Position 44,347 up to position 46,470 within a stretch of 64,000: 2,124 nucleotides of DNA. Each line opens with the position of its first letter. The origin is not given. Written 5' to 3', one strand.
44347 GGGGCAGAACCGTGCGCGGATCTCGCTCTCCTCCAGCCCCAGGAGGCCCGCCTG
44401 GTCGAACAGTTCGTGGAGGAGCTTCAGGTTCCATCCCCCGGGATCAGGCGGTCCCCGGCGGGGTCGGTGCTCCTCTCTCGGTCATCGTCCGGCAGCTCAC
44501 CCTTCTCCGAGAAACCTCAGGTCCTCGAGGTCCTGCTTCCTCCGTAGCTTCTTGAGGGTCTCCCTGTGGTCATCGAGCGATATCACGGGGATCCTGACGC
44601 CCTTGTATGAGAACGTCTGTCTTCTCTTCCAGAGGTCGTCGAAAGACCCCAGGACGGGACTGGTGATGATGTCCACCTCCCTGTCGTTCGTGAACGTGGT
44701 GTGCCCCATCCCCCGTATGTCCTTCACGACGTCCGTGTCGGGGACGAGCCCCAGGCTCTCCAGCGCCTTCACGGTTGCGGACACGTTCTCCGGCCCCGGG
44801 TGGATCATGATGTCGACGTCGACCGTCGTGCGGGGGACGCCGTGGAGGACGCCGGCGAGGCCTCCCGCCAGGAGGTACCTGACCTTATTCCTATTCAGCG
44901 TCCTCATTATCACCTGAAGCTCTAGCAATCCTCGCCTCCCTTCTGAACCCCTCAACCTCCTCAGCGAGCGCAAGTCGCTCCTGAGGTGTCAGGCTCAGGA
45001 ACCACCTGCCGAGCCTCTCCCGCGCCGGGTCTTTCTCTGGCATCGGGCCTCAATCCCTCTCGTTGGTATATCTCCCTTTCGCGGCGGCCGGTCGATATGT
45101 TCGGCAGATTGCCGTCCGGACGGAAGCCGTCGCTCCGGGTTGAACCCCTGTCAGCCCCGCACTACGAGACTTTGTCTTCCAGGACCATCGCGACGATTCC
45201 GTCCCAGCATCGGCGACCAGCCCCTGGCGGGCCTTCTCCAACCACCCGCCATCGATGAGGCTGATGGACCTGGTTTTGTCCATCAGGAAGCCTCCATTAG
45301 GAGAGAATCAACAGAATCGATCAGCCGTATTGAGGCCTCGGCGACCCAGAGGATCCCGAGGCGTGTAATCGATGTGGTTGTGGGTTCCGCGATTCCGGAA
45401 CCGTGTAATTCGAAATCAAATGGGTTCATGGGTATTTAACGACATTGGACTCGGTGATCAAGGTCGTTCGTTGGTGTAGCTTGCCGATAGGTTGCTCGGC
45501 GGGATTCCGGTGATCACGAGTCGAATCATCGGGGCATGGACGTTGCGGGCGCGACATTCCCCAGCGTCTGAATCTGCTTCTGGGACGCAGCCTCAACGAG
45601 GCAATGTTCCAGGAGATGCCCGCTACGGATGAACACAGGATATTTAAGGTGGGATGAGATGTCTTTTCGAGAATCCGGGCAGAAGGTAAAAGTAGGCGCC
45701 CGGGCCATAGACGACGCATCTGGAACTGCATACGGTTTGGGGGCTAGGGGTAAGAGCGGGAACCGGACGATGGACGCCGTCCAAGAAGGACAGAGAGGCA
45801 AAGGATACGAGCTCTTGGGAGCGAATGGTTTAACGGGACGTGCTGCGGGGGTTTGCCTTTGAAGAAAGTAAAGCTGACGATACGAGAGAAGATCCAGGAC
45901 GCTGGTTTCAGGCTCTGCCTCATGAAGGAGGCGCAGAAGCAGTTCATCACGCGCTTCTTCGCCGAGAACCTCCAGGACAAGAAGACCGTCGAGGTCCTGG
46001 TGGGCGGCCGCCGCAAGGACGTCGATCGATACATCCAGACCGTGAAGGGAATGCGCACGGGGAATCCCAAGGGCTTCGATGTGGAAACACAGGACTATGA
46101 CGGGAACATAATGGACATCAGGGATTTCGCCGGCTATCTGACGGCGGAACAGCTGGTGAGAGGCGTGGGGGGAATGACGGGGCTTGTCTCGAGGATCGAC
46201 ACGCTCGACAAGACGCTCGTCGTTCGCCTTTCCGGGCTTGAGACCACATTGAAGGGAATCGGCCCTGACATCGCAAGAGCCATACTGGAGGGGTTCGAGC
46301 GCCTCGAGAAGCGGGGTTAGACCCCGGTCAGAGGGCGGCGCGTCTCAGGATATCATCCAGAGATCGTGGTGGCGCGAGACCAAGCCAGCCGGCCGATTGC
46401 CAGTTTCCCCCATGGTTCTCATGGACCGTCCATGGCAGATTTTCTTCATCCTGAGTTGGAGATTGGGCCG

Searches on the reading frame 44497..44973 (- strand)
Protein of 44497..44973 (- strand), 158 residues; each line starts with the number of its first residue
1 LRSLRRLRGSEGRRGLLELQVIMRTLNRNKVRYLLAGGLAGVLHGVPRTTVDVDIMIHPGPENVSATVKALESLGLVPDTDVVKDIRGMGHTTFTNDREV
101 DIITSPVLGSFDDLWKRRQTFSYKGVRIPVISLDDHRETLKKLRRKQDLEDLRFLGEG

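Call 4: search_protein_families(library=pfam, proteins=[window:44497-44973:-], max_evalue=0.01)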
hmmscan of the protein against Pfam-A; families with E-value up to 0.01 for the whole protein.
window:44497-44973:- (158 aa): 2 families
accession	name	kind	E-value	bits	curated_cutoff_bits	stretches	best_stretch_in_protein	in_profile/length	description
PF10706.15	Aminoglyc_resit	-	0.0024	18.4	21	0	19-83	2-66/149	Aminoglycoside-2''-adenylyltransferase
PF14907.12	NTP_transf_5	-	0.0037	17.3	31.2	1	17-136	58-183/249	Uncharacterised nucleotidyltransferase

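Call 14: search_protein_families(library=ncbifam, proteins=[window:44497-44973:-], max_evalue=0.05)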
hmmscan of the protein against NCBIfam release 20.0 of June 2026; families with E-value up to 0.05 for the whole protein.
window:44497-44973:- (158 aa): 0 families

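Call 25: search_protein_families(library=padloc, proteins=[window:44497-44973:-], max_evalue=0.01)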
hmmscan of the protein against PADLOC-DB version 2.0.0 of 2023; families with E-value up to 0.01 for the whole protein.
window:44497-44973:- (158 aa): 0 families

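Call 27: search_solved_structures(query=window:44497-44973:-, max_evalue=1)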
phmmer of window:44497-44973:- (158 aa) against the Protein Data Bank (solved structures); distinct sequences matched with E-value up to 1: 4.
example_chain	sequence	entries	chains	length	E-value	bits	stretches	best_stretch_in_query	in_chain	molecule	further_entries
4hx0_A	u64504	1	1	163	0.0018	21.1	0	19-57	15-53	Putative nucleotidyltransferase TM1012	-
2fcl_A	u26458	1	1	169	0.002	21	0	19-57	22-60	hypothetical protein TM1012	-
2ewr_A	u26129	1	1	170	0.002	20.9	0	19-57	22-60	hypothetical protein TM1012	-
5uvd_A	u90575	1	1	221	0.73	12.7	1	20-92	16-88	Nucleotidyltransferase-like protein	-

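Call 40: find_homologous_proteins(query=window:44497-44910:-, max_evalue=0.001)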
Query window:44497-44910:- (137 aa): 16 proteins with E <= 0.001 among 33 candidates.
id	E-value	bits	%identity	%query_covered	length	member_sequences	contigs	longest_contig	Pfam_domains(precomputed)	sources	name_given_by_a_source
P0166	8.4e-76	270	92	99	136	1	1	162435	-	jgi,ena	-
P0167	7.2e-73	260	89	99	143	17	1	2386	-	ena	-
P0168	1.0e-70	253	84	100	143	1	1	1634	-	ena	-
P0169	6.8e-68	244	84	100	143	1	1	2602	-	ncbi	-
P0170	6.0e-53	196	66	99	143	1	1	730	-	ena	-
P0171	6.9e-53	196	65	99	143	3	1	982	-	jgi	jgi:hypothetical protein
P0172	5.0e-37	144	54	99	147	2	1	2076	PF19502.6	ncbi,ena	-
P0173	2.6e-36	142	53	99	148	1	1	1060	PF09970.16,PF19502.6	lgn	-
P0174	5.0e-35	138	50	96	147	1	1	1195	-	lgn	-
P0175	9.4e-32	127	68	67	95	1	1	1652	-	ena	-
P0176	6.7e-31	125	50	98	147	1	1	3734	-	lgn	-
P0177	7.3e-29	118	47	98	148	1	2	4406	-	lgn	-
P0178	2.7e-27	113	47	95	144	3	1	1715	-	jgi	jgi:hypothetical protein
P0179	1.4e-22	98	88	42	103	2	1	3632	-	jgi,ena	-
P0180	3.6e-8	51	34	99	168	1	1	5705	PF19502.6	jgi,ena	-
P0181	3.8e-7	48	29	98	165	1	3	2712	PF19502.6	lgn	-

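Call 43: find_encoding_contigs(protein=P0166, flank=10000, max_places=3)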
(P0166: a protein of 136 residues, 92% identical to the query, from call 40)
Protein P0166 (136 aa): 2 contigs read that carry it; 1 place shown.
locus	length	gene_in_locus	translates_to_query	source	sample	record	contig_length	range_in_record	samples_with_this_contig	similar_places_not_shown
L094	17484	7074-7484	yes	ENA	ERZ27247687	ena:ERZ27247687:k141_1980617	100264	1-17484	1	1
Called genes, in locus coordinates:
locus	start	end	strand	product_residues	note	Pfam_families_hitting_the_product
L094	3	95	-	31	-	?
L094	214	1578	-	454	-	PF01555:N6_N4_Mtase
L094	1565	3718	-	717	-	PF01555:N6_N4_Mtase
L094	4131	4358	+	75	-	-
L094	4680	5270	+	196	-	PF01844:HNH, PF14279:HNH_5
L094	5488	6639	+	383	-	PF13784:Fic_N, PF02661:Fic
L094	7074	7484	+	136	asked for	-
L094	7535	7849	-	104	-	-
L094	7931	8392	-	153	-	-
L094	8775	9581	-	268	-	PF08843:AbiEii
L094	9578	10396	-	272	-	PF13338:AbiEi_4 (weak), PF09407:AbiEi_1 (weak)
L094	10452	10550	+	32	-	-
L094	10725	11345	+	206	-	PF01936:NYN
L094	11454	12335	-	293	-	-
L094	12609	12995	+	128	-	-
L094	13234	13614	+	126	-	-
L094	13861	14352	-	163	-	-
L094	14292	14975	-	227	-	-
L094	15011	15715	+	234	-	PF12802:MarR_2 (weak), PF13412:HTH_24 (weak)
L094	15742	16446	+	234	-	-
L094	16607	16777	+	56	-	-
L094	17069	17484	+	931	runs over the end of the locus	PF01364:Peptidase_C25 (weak), PF07691:PA14, PF01364:Peptidase_C25, PF00801:PKD (faint), PF18911:PKD_4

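Call 50: find_encoding_contigs(protein=P0177, flank=3000, max_places=2)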
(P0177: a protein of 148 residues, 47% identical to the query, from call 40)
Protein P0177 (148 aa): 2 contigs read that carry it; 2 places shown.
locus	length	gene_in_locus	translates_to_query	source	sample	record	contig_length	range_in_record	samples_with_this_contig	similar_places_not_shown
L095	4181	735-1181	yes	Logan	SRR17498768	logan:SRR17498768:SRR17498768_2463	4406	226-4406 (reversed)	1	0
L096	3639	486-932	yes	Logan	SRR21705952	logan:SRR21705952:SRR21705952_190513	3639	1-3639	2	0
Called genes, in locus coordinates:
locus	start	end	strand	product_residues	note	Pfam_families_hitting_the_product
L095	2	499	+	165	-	?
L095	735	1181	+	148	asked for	-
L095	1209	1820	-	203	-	PF07927:HicA_toxin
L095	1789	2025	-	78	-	-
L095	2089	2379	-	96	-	-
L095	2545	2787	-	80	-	PF05168:HEPN (weak)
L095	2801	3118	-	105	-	PF01909:NTP_transf_2, PF18765:Polbeta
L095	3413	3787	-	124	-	PF05168:HEPN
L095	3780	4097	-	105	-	PF01909:NTP_transf_2, PF18765:Polbeta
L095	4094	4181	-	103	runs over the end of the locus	?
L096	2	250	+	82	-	?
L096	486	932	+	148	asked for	-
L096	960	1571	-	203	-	PF07927:HicA_toxin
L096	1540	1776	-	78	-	-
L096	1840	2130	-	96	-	-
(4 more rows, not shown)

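Call 51: find_encoding_contigs(protein=P0180, flank=3000, max_places=2)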
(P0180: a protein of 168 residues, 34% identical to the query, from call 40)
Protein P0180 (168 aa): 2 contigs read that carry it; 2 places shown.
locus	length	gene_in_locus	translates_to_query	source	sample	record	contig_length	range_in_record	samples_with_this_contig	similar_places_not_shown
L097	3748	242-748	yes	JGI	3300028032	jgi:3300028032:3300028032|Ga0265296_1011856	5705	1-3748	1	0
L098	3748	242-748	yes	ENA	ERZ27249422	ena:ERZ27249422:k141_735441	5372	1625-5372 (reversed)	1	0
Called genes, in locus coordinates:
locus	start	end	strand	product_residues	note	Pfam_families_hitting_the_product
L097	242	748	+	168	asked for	PF19502:DUF6036 (weak)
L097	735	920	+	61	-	-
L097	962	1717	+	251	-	PF00300:His_Phos_1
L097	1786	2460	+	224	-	PF05552:MS_channel_1st_1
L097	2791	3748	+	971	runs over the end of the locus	?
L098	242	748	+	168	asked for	PF19502:DUF6036 (weak)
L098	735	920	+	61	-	-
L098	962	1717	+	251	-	PF00300:His_Phos_1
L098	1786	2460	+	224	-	PF05552:MS_channel_1st_1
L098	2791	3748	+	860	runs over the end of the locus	?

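Call 55: predict_structure(alignment_id=A4)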
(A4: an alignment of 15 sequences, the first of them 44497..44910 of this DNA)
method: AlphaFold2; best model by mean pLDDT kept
length: 137 residues; sequences in the alignment: 15
mean_pLDDT: 92.8   pTM: 0.84
mean pLDDT of the five models: 92.8, 92.3, 92.0, 90.9, 85.4
residues with pLDDT >= 90: 104; 70-90: 32; 50-70: 1; < 50: 0
segments of 3 or more residues with pLDDT < 50: none
pLDDT, mean of each block of 10 residues (from residue 1): 97 92 83 95 98 97 96 94 93 97 95 93 86 79
secondary structure, 60 per line:
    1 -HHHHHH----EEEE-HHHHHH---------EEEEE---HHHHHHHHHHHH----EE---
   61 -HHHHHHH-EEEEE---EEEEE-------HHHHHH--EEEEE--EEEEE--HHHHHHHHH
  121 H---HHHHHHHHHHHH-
elements in order: H2-7 E12-15 H17-22 E32-36 H40-51 H62-68 E70-74 E78-82 H90-95 E98-102 E105-109 H112-121 H125-136

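Call 61: fold_search(model_id=the predicted structure, library=pdb)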
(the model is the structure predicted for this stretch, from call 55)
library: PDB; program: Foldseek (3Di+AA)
matches with E <= 10: 172; with E <= 0.001: 7
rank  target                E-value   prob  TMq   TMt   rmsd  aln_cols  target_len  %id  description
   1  2ewr                  2.5e-06  1.00  0.71  0.63   3.9       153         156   22  Crystal structure of a putative nucleotidyltransferase (tm1012) from Thermotoga maritima at 1.60 A resolution (released 2005-12-06)
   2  2fcl                  2.8e-06  1.00  0.71  0.63   4.0       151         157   22  Crystal structure of a putative nucleotidyltransferase (tm1012) from Thermotoga maritima at 1.35 A resolution (released 2006-03-14)
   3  4hx0                  1.2e-05  1.00  0.64  0.55   8.8       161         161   22  Crystal structure of a putative nucleotidyltransferase (TM1012) from Thermotoga maritima at 1.87 A resolution (released 2013-09-11)
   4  8an5_B                3.3e-05  1.00  0.71  0.55   3.9       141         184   19  MenAT1 toxin-antitoxin complex (rv0078a-rv0078b) from Mycobacterium tuberculosis H37Rv (released 2023-08-02)
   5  8an5_A                3.0e-04  1.00  0.71  0.52   4.3       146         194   18  MenAT1 toxin-antitoxin complex (rv0078a-rv0078b) from Mycobacterium tuberculosis H37Rv (released 2023-08-02)
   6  8an4_B                3.8e-04  1.00  0.70  0.53   4.2       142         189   18  MenT1 toxin (rv0078a) from Mycobacterium tuberculosis H37Rv (released 2023-08-02)
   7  4fo1_A                5.5e-04  1.00  0.65  0.58   4.1       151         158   18  Crystal structure of lincosamide antibiotic adenylyltransferase LnuA, apo (released 2012-07-04)
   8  8rr5                  1.1e-03  1.00  0.70  0.57   3.8       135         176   20  MenT1 toxin (rv0078a) from Mycobacterium tuberculosis H37Rv, phosphorylated at T39 (released 2024-09-11)
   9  5cfu                  1.5e-03  1.00  0.61  0.49   5.5       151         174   11  Crystal Structure of ANT(2")-Ia in complex with adenylyl-2"-tobramycin (released 2016-07-20)
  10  4wqk                  1.6e-03  1.00  0.62  0.50   5.4       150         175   11  Crystal structure of aminoglycoside nucleotidylyltransferase ANT(2")-Ia, apo form (released 2014-11-12)
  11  8an4_A                3.0e-03  1.00  0.59  0.43   6.1       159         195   18  MenT1 toxin (rv0078a) from Mycobacterium tuberculosis H37Rv (released 2023-08-02)
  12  5kqj_MODEL_1_A        3.2e-03  1.00  0.62  0.48   5.0       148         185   13  Solution Structure of Antibiotic-Resistance Factor ANT(2'')-Ia Reveals Substrate-Regulated Conformation Dynami (released 2017-07-12)
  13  5uvd                  4.4e-03  1.00  0.61  0.41   5.0       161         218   17  Crystal structure of an antigenic nucleotidyltransferase-like protein from Paracoccidioides brasiliensis (released 2018-01-31)
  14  5cfs                  4.4e-03  1.00  0.57  0.46   5.1       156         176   13  Crystal Structure of ANT(2")-Ia in complex with AMPCPP and tobramycin (released 2016-03-16)
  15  6l7u_A                8.1e-03  0.99  0.52  0.20   6.9       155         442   18  Crystal structure of FKRP in complex with Ba ion, Ba-SAD data (released 2020-01-15)
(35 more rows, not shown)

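Call 77: search_protein_families(library=pfam, proteins=[L094:16607-16777:+, L094:4131-4358:+, L094:11454-12335:-, L094:14292-14975:-, L094:15742-16446:+, L094:13861-14352:-], max_evalue=1)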
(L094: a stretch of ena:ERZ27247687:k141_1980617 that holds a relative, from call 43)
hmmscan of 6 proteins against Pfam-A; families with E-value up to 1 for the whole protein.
L094:16607-16777:+ (56 aa): 1 family
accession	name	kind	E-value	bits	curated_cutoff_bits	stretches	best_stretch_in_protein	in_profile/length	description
PF25182.1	NonGDSL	-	0.16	11.7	80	1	4-39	155-189/220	Non-GDSL lipase-like family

L094:4131-4358:+ (75 aa): 3 families
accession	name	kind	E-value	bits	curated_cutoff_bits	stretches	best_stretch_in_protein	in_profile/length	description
PF24460.1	DUF7575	-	0.019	14.8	28.5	1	2-11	5-14/28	Domain of unknown function (DUF7575)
PF13453.11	Zn_ribbon_TFIIB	-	0.029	14.2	22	0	2-9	1-8/41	Transcription factor zinc-finger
PF13240.11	Zn_Ribbon_1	-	0.67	10.3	25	1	2-10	1-9/23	zinc-ribbon domain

L094:11454-12335:- (293 aa): 0 families

L094:14292-14975:- (227 aa): 0 families

L094:15742-16446:+ (234 aa): 1 family
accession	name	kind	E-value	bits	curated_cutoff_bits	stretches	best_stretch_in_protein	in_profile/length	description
PF08843.17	AbiEii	-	0.00039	20.8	22.5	1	42-220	34-209/238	Nucleotidyl transferase AbiEii toxin, Type IV TA system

L094:13861-14352:- (163 aa): 2 families
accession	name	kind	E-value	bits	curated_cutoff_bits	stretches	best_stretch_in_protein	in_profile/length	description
PF17697.6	DUF5543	-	0.071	13.8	25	1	83-130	5-51/118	Family of unknown function (DUF5543)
PF06816.18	NOD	-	0.38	10.6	20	0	62-70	31-39/56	NOTCH protein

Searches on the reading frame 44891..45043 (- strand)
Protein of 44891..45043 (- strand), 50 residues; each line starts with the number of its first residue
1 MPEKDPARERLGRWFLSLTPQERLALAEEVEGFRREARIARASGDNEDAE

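Call 13: search_protein_families(library=pfam, proteins=[window:44891-45043:-], max_evalue=0.05)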
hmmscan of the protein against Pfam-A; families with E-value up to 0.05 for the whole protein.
window:44891-45043:- (50 aa): 0 families

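Call 14: search_protein_families(library=ncbifam, proteins=[window:44891-45043:-], max_evalue=0.05)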
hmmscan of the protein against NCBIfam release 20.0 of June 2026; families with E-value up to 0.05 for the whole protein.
window:44891-45043:- (50 aa): 0 families

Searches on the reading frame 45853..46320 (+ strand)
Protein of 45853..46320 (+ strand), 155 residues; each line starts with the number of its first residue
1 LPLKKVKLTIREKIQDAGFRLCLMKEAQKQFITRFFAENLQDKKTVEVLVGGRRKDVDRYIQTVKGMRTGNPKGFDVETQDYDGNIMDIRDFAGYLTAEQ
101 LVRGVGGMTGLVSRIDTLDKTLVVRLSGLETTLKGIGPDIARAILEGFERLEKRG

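Call 4: search_protein_families(library=pfam, proteins=[window:45853-46320:+], max_evalue=0.01)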
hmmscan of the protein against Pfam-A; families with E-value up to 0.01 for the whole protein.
window:45853-46320:+ (155 aa): 1 family
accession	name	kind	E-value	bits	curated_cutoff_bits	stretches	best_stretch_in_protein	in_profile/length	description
PF00708.24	Acylphosphatase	-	2.3e-05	25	22.5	1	7-70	2-64/85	Acylphosphatase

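Call 14: search_protein_families(library=ncbifam, proteins=[window:45853-46320:+], max_evalue=0.05)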
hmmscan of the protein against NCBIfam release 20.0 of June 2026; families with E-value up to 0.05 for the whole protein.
window:45853-46320:+ (155 aa): 13 families
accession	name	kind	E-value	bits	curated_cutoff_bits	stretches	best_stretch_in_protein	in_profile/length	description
NF011020.0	PRK14449.1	equivalog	2.3e-06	27.5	103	1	4-90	3-88/90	acylphosphatase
NF011000.0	PRK14426.1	equivalog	2.4e-06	27.5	89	1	4-78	4-73/92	acylphosphatase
NF010995.0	PRK14420.1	equivalog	2.8e-05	24.6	110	1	4-65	2-61/91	acylphosphatase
NF011017.0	PRK14445.1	equivalog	8.7e-05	22.7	97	1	4-65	4-63/92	acylphosphatase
NF011007.0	PRK14433.1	equivalog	0.00011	22.4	100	1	7-77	5-74/88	acylphosphatase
NF011003.0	PRK14429.1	equivalog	0.00011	22.2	90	1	3-73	1-70/91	acylphosphatase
NF010998.0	PRK14424.1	equivalog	0.00022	21.3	100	1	6-73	13-75/98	acylphosphatase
NF011005.0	PRK14431.1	equivalog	0.0029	17.7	108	1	4-90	2-87/89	acylphosphatase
NF011010.0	PRK14436.1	equivalog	0.0031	17.8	117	1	5-61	5-59/91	acylphosphatase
NF011008.0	PRK14434.1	equivalog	0.0062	16.8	86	1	3-80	1-78/92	acylphosphatase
NF011019.0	PRK14448.1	equivalog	0.0073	16.4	100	1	5-84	3-79/90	acylphosphatase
NF011021.0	PRK14450.1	equivalog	0.0074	16.2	109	1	6-74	4-68/91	acylphosphatase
NF010996.0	PRK14421.1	equivalog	0.0082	16.2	98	1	7-64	7-62/99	acylphosphatase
